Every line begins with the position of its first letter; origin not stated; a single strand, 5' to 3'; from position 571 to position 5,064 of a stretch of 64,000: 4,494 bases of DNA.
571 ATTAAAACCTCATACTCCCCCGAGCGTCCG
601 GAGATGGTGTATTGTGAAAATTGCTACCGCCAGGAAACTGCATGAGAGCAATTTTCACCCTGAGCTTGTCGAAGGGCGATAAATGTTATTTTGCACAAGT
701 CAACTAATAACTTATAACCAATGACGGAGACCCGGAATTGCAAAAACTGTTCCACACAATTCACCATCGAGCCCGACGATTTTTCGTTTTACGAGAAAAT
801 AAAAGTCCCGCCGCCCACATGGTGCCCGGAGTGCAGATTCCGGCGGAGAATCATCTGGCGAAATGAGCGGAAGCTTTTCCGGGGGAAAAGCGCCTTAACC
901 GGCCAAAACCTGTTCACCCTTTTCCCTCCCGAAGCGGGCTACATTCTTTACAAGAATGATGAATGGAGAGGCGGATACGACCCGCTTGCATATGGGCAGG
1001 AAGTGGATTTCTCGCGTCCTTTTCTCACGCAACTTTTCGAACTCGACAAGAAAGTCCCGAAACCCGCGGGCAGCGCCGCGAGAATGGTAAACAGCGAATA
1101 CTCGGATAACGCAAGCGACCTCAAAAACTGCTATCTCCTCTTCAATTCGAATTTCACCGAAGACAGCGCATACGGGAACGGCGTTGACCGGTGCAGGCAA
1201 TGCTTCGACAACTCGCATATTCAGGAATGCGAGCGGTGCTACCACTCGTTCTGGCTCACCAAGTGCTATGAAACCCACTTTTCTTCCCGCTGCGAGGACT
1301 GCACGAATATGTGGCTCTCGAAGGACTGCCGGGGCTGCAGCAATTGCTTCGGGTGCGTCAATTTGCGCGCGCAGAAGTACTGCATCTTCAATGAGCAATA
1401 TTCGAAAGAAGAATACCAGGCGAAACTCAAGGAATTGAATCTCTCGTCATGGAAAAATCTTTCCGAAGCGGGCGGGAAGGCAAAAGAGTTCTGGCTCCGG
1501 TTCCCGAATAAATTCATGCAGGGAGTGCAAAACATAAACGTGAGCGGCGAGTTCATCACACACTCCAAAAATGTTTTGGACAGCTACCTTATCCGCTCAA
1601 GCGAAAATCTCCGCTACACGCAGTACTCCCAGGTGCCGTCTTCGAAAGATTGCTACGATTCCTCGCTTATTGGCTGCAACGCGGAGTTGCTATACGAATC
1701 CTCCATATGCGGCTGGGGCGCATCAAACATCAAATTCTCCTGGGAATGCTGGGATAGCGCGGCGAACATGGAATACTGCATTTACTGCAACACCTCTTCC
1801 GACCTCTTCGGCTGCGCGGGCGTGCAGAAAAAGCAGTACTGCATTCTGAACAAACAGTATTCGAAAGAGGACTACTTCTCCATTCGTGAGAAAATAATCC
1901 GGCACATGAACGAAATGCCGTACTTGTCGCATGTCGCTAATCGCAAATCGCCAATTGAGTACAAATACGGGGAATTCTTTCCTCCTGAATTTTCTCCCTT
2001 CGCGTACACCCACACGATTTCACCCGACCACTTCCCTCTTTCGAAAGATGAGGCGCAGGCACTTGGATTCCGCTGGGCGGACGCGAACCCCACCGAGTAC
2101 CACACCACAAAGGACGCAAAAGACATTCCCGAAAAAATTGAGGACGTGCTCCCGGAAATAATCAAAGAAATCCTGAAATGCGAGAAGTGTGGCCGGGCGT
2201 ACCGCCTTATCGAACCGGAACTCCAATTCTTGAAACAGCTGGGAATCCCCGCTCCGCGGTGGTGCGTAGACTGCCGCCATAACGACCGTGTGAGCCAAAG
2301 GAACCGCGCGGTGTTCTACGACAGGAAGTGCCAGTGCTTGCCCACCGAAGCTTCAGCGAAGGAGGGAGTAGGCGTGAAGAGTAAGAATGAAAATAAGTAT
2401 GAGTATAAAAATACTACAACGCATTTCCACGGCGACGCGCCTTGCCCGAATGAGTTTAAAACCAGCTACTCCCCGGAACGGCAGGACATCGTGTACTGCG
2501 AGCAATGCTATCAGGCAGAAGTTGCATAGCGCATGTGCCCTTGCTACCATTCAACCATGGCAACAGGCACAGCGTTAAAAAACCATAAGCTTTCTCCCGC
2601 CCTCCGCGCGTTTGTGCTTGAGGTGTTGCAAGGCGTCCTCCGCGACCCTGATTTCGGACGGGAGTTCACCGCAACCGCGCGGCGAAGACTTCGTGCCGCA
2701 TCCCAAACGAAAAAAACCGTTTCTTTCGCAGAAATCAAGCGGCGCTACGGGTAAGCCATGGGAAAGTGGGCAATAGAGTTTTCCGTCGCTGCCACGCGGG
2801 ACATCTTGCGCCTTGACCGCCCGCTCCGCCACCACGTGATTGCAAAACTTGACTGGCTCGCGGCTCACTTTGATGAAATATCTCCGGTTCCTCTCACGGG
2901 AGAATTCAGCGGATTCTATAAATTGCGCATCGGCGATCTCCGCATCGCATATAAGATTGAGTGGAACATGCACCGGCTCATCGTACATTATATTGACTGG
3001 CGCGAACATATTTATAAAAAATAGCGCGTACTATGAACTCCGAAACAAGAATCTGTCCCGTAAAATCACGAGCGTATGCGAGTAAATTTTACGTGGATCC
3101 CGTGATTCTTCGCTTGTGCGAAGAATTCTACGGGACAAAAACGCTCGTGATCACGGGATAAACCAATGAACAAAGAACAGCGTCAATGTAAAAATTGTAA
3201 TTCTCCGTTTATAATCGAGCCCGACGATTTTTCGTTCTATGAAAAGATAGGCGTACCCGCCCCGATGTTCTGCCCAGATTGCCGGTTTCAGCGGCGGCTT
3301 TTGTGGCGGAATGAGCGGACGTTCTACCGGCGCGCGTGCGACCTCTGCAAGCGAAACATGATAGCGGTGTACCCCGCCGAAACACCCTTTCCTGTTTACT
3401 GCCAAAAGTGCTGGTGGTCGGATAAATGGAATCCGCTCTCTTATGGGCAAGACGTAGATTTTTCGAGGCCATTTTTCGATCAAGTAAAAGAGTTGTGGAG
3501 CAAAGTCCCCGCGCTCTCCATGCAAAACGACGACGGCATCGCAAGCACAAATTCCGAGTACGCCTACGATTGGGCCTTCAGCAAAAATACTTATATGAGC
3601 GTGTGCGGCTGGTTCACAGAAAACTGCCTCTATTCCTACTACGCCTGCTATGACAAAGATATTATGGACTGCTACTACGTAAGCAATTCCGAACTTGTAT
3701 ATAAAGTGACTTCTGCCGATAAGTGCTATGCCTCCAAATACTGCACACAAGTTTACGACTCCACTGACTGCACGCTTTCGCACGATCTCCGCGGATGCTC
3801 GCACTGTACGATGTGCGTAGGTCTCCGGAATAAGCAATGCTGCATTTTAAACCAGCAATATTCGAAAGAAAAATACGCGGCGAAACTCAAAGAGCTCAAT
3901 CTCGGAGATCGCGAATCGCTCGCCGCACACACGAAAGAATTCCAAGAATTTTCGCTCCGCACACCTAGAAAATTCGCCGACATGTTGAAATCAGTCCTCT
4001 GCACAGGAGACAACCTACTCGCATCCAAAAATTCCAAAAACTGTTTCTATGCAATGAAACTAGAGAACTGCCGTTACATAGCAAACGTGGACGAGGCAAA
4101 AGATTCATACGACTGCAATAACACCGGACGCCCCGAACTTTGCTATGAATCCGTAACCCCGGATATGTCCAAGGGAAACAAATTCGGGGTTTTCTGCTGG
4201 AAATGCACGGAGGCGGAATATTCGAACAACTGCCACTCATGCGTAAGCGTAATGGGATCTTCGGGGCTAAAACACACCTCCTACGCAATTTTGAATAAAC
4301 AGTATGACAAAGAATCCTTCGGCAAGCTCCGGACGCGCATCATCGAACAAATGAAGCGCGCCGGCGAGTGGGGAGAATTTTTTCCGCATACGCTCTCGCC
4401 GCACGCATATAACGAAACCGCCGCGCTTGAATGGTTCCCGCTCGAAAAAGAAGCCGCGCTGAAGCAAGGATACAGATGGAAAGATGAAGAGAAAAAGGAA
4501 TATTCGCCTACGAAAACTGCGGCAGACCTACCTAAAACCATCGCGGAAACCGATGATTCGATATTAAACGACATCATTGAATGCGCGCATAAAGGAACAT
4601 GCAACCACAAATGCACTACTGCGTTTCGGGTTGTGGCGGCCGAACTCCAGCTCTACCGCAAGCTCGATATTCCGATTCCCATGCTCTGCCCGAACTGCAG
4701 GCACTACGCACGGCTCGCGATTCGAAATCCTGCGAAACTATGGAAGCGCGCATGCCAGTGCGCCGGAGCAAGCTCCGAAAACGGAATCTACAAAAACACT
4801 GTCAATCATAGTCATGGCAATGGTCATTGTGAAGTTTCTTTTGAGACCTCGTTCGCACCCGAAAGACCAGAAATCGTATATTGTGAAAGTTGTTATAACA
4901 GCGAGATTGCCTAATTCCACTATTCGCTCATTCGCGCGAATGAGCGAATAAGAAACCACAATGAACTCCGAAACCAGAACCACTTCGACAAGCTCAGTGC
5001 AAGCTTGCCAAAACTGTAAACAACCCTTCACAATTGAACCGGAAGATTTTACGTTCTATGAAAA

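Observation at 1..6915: Array of divergent ~600-aa Cys-rich multi-zinc-ribbon paralogs (three tandem full copies, one partial copy cut by the window start, two remnants; a fifth copy at 35045-36853)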

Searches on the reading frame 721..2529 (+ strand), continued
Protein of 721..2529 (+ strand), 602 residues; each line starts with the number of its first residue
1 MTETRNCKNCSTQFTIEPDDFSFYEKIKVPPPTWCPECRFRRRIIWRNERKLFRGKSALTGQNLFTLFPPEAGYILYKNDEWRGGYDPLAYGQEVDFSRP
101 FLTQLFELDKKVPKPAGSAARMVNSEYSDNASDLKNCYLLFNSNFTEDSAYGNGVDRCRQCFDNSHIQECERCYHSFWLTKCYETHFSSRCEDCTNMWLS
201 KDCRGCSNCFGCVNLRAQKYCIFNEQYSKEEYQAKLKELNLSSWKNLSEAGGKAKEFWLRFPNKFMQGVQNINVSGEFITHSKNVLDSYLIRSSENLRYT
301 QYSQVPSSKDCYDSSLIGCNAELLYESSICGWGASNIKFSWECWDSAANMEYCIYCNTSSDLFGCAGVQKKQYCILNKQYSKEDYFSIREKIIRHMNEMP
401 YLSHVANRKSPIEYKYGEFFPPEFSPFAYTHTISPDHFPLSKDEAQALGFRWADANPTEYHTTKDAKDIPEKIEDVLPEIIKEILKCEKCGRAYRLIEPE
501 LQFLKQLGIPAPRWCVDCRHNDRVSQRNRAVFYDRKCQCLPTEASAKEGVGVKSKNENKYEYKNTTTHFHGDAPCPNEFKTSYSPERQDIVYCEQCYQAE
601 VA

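Call 94: search_protein_families(library=padloc, proteins=[L004:3308-4204:+, L011:2854-4986:+, L024:7796-9343:+, L011:8513-9979:+], max_evalue=0.01)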
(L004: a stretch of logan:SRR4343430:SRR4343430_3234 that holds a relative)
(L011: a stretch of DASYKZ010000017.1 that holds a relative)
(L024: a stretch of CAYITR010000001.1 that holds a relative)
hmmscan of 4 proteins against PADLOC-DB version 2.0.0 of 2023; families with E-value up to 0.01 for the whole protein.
L004:3308-4204:+ (298 aa): 1 family
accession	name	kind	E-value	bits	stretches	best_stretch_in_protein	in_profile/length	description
PDLC03000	DUF4238-Pers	-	7.3e-13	46.7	1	4-288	4-292/309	-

L011:2854-4986:+ (710 aa): 4 families
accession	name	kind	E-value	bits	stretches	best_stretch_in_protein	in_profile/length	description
PDLC04140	mad8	-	1.5e-14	52.3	1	34-379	26-286/314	mads_8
PDLC04103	HerA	-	8.3e-08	29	1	36-75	173-212/579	-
PDLC02350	AbiO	-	0.0045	13.8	0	35-70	192-227/468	AbiO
PDLC04105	HerA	-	0.0077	12.8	0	35-80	166-212/576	-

L024:7796-9343:+ (515 aa): 10 families
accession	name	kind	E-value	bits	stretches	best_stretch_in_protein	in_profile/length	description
PDLC04140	mad8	-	1.7e-11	42.2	1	58-371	24-254/314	mads_8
PDLC04105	HerA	-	2.8e-08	30.8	1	318-371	440-489/576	-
PDLC04100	HerA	-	3e-06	24.2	1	320-376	462-517/580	-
PDLC04103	HerA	-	5.5e-06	23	1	316-370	459-509/579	-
PDLC04102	HerA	-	2.4e-05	20.9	1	244-377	447-579/654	-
PDLC02185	HerA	-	6.5e-05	19.8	0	323-374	471-518/585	-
PDLC04106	HerA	-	7.2e-05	19.5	1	320-375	535-586/667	-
PDLC04104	HerA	-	0.00013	18.9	1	316-374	239-293/379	-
PDLC02684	DndH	-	0.00022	16.9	1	61-347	1367-1638/1715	DndH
PDLC04098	HerA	-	0.0036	13.9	1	320-370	553-599/686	-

L011:8513-9979:+ (488 aa): 6 families
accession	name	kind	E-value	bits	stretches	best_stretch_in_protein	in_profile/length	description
PDLC04140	mad8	-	3.2e-12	44.6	1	54-370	24-255/314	mads_8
PDLC04103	HerA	-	2.7e-06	24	1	312-366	459-509/579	-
PDLC04105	HerA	-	9.3e-06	22.5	0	314-367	440-489/576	-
PDLC02684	DndH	-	0.00017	17.2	1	57-343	1367-1638/1715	DndH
PDLC04102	HerA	-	0.0036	13.7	1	240-342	447-552/654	-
PDLC04100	HerA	-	0.0054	13.5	0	316-371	462-516/580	-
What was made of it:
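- On Known anti-phage defence systems (PADLOC 2.0): Only inserted neighbours match: DUF4238-Pers, and a weak mad8/HerA match for the ATPases (call 94).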

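Call 97: search_protein_families(library=pfam, proteins=[L023:10804-11919:+, L023:11926-13857:+, L023:10219-10740:+, L023:13942-14340:+, L023:4618-5064:+, L023:5098-5772:+, L023:6064-6549:-, L042:2070-2588:+, L024:2478-3476:+], max_evalue=0.001)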
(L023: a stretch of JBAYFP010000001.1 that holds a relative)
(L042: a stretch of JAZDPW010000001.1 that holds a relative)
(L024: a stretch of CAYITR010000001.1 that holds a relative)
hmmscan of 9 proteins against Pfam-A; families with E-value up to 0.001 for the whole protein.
L023:10804-11919:+ (371 aa): 1 family
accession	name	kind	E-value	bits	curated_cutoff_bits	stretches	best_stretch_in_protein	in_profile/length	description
PF04041.19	Glyco_hydro_130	-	9.7e-45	153.3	26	1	52-353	27-317/320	beta-1,4-mannooligosaccharide phosphorylase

L023:11926-13857:+ (643 aa): 1 family
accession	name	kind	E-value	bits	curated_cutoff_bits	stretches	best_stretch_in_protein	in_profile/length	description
PF04041.19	Glyco_hydro_130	-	1.4e-93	313.8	26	2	350-637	32-318/320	beta-1,4-mannooligosaccharide phosphorylase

L023:10219-10740:+ (173 aa): 1 family
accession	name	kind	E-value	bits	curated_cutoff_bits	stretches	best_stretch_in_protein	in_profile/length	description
PF01467.32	CTP_transf_like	-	2e-14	54.4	21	1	25-119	3-88/133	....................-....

L023:13942-14340:+ (132 aa): 1 family
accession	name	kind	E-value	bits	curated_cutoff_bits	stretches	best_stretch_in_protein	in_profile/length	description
PF02482.25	Ribosomal_S30AE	-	5.5e-13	49.9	23.7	1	3-105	1-88/88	Sigma 54 modulation protein / S30EA ribosomal protein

L023:4618-5064:+ (148 aa): 0 families

L023:5098-5772:+ (224 aa): 1 family
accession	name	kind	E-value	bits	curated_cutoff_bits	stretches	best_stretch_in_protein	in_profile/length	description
PF04402.19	SIMPL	-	9.7e-23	81.9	25.2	1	37-192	1-157/205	Protein of unknown function (DUF541)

L023:6064-6549:- (161 aa): 3 families
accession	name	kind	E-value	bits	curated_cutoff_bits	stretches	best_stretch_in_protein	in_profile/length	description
PF00892.27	EamA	-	4.7e-17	63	28.2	1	14-150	3-134/135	EamA-like transporter family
PF05653.20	Mg_trans_NIPA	-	7.4e-05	22.5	26.2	1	97-152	67-122/295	Magnesium transporter NIPA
PF10639.15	TMEM234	-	0.00063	20.3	30.1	1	77-149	40-112/113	Putative transmembrane family 234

L042:2070-2588:+ (172 aa): 0 families

L024:2478-3476:+ (332 aa): 1 family
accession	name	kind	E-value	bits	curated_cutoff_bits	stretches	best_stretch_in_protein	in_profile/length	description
PF01636.29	APH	-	1.8e-26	93.8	23.2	1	41-252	2-220/239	Phosphotransferase enzyme family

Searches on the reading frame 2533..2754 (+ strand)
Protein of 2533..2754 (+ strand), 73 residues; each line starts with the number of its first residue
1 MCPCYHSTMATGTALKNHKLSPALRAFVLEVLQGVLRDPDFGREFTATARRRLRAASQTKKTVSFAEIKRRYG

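Call 18: search_protein_families(library=pfam, proteins=[window:2533-2754:+], max_evalue=0.01)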
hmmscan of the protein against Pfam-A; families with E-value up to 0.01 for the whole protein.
window:2533-2754:+ (73 aa): 0 families

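Call 78: search_protein_families(library=ncbifam, proteins=[window:2533-2754:+], max_evalue=0.01)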
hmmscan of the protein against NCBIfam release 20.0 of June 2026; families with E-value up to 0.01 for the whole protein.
window:2533-2754:+ (73 aa): 0 families

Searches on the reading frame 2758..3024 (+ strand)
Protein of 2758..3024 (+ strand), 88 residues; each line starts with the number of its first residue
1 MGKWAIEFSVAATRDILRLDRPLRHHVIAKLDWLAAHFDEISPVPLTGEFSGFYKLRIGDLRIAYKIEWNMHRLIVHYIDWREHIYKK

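Call 18: search_protein_families(library=pfam, proteins=[window:2758-3024:+], max_evalue=0.01)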
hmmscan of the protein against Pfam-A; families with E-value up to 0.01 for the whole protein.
window:2758-3024:+ (88 aa): 1 family
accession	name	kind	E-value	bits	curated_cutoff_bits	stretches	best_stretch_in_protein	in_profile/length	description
PF05016.21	ParE_toxin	-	1.2e-05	26.2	23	1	6-76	1-80/89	ParE toxin of type II toxin-antitoxin system, parDE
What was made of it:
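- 2533..3024 (+): Inserted toxin-antitoxin pair: a 73-aa candidate antitoxin (2533-2754) and an 88-aa ParE/RelE-type toxin (2758-3024). Not part of the family. Absent at this position in the closest relative. Pfam ParE_toxin 26.2 bits, above cut-off 23 (call 18).
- Checked: 2758-3024 is a ParE/RelE-type toxin (Pfam ParE_toxin 26.2 bits, cut-off 23, call 18).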

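Call 78: search_protein_families(library=ncbifam, proteins=[window:2758-3024:+], max_evalue=0.01)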
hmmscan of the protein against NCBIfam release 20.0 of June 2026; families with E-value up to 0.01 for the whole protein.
window:2758-3024:+ (88 aa): 1 family
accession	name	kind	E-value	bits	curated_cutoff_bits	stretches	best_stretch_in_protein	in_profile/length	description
TIGR02385.1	RelE_StbE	subfamily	0.00013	22.4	27.9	1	39-84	41-84/88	type II toxin-antitoxin system mRNA interferase toxin, RelE/StbE family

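Call 94: search_protein_families(library=padloc, proteins=[window:2758-3024:+], max_evalue=0.01)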
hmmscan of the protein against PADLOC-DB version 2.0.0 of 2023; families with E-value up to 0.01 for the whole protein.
window:2758-3024:+ (88 aa): 0 families

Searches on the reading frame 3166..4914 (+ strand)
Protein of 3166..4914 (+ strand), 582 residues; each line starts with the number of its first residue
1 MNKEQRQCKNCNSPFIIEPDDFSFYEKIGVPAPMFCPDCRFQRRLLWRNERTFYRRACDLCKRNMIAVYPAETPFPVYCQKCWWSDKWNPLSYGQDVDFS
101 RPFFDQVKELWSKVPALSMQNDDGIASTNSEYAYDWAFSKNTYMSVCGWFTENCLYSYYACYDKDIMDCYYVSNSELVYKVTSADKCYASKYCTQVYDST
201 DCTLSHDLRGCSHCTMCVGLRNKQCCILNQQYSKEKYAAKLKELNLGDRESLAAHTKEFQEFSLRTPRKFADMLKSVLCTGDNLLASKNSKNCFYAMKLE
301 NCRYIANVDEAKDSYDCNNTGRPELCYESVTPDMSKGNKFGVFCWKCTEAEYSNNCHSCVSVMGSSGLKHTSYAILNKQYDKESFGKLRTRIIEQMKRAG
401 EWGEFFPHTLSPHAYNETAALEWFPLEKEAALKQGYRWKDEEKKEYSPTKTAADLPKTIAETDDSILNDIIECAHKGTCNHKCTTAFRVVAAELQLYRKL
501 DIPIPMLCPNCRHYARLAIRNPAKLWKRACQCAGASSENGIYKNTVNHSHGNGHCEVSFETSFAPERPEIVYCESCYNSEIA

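Call 3: search_protein_families(library=pfam, proteins=[window:3166-4914:+], max_evalue=1)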
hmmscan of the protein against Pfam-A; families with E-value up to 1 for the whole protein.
window:3166-4914:+ (582 aa): 0 families

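Call 4: search_protein_families(library=ncbifam, proteins=[window:3166-4914:+], max_evalue=1)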
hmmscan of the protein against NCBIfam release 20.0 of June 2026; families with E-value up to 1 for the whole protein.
window:3166-4914:+ (582 aa): 1 family
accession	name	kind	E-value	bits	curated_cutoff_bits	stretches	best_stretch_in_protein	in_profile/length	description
NF008519.0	PRK11445.1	equivalog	0.038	13.2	303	1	122-175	154-207/355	FAD-binding protein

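Call 37: search_protein_families(library=padloc, proteins=[window:3166-4914:+], max_evalue=1)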
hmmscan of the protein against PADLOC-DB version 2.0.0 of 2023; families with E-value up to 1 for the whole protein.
window:3166-4914:+ (582 aa): 0 families

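Call 38: search_protein_families(library=phrogs, proteins=[window:3166-4914:+], max_evalue=1)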
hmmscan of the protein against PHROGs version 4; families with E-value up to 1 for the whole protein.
window:3166-4914:+ (582 aa): 2 families
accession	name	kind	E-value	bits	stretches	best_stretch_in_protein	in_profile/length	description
phrog_9336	-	unknown function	0.009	16.8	1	22-65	155-194/198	-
phrog_26967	-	unknown function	0.026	15.5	1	126-185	40-98/112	-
